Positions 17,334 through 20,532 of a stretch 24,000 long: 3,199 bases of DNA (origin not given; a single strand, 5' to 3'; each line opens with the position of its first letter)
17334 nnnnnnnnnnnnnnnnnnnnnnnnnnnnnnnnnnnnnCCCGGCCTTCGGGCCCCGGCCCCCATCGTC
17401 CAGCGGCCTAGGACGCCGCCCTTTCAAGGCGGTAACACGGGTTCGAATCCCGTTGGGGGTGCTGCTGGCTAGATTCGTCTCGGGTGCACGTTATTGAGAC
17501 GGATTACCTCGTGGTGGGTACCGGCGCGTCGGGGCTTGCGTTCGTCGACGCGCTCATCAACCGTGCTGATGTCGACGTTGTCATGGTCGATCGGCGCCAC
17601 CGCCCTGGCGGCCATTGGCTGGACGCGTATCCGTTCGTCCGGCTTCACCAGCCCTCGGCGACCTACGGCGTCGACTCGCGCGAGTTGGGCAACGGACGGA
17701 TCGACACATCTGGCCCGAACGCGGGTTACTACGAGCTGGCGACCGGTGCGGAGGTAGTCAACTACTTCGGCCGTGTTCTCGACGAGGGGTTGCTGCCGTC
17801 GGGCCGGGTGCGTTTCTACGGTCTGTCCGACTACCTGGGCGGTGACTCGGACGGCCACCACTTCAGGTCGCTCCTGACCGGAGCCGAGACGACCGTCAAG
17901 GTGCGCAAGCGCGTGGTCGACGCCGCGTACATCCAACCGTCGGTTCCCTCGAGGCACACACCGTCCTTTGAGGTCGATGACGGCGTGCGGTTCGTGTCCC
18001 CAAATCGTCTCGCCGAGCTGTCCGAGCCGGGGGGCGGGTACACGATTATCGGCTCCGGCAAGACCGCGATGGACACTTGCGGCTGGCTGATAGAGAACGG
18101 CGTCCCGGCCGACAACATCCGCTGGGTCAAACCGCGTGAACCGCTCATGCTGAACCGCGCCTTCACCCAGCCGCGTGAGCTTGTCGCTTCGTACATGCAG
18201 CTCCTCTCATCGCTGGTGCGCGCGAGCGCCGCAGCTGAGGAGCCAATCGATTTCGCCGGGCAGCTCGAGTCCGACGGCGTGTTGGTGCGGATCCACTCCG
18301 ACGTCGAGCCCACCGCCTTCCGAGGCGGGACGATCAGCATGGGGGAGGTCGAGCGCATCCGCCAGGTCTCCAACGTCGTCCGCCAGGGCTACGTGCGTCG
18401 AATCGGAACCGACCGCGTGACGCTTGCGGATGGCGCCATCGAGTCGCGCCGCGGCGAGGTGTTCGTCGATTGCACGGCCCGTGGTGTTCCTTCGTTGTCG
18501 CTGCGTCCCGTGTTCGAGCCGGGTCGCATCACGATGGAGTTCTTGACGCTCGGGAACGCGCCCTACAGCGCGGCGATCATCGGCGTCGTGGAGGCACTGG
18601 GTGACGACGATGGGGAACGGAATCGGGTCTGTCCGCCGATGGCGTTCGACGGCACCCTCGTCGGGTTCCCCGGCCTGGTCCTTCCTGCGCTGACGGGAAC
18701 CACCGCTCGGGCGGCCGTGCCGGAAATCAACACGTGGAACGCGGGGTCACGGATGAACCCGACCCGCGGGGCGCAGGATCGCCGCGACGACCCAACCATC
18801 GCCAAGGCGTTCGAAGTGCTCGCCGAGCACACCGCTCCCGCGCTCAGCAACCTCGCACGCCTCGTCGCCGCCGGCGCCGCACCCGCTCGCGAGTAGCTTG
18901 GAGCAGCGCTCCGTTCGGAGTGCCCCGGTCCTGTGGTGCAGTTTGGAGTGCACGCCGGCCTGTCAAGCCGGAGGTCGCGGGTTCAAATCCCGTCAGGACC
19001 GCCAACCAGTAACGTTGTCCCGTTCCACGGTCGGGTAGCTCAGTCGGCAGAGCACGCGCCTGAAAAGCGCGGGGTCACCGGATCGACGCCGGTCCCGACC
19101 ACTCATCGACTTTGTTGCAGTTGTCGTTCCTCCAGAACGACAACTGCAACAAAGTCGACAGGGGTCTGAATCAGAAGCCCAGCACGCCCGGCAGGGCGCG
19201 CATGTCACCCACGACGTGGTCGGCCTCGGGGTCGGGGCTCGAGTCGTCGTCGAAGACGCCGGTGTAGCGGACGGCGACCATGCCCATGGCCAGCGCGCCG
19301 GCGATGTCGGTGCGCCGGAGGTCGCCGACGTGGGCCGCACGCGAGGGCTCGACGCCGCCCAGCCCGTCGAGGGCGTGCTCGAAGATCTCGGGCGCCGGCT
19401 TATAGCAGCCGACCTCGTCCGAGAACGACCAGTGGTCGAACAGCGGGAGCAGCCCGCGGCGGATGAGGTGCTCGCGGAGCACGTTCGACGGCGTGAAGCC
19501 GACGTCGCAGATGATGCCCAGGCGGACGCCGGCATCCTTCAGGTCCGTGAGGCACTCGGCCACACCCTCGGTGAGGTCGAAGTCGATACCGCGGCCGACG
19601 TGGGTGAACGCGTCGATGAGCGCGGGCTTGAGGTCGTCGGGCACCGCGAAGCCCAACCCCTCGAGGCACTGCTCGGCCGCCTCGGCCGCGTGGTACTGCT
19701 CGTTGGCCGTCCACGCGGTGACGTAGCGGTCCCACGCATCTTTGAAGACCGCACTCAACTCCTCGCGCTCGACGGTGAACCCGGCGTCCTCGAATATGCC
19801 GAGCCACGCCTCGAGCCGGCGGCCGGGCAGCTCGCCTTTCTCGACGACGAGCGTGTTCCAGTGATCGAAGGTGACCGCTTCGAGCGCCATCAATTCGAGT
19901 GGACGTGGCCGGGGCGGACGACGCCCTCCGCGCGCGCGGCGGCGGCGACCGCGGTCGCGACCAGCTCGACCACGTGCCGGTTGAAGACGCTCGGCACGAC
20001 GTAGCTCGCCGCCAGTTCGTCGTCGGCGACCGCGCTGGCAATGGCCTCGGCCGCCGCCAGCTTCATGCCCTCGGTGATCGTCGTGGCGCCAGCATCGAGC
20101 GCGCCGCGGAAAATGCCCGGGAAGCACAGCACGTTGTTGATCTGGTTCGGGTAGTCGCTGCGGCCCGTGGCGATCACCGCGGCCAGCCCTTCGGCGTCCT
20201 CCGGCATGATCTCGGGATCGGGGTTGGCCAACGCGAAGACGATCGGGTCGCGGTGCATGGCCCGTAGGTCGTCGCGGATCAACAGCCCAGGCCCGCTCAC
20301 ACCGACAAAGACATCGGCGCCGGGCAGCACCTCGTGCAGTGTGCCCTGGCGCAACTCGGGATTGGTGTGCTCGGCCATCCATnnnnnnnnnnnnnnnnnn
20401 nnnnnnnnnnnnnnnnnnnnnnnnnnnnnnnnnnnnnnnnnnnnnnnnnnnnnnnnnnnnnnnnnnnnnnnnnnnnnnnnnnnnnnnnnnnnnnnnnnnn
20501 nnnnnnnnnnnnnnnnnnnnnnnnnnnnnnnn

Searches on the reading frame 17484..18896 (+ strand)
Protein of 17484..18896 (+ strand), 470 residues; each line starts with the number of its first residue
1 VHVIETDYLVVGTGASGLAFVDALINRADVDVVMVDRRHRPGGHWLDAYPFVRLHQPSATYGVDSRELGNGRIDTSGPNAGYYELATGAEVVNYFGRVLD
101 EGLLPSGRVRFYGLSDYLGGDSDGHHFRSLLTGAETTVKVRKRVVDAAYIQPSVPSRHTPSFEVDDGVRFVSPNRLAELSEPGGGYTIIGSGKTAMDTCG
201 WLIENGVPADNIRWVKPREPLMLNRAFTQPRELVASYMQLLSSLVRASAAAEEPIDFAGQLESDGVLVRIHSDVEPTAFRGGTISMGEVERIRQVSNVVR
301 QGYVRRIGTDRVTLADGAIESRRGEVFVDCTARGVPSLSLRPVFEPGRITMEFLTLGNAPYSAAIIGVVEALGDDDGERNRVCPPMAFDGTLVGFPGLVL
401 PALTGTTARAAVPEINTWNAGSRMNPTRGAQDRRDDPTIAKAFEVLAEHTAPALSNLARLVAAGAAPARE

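Call 13: search_protein_families(library=pfam, proteins=[window:17484-18896:+], max_evalue=0.01)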
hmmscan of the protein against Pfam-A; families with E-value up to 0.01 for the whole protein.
window:17484-18896:+ (470 aa): 4 families
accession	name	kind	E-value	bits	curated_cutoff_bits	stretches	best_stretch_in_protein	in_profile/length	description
PF13450.12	NAD_binding_8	-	2.3e-06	28.2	21.9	1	10-46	1-36/68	NAD(P)-binding Rossmann-like domain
PF13454.12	NAD_binding_9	-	0.0012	19.3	21.8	1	10-45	2-41/155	FAD-NAD(P)-binding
PF21799.2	MurD-like_N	-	0.0017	19.1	27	0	8-43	3-37/88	Mur ligase MurD-like, N-terminal domain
PF01946.23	Thi4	-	0.0026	17.5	26.2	1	3-47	15-60/235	Thi4 family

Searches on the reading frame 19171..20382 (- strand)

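Call 57: search_protein_families(library=pfam, proteins=[window:19171-20382:-], max_evalue=0.001)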
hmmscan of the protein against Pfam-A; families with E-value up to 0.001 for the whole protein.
window:19171-20382:- (403 aa): 3 families
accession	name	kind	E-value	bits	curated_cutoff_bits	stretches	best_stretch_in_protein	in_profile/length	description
PF00702.32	Hydrolase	-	6.4e-16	59.8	26.4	1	168-367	2-191/191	haloacid dehalogenase-like hydrolase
PF13419.12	HAD_2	-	1.4e-10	42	23.8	1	232-370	60-175/178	Haloacid dehalogenase-like hydrolase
PF13242.12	Hydrolase_like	-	2e-08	34.4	22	1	326-395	2-73/75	HAD-hyrolase-like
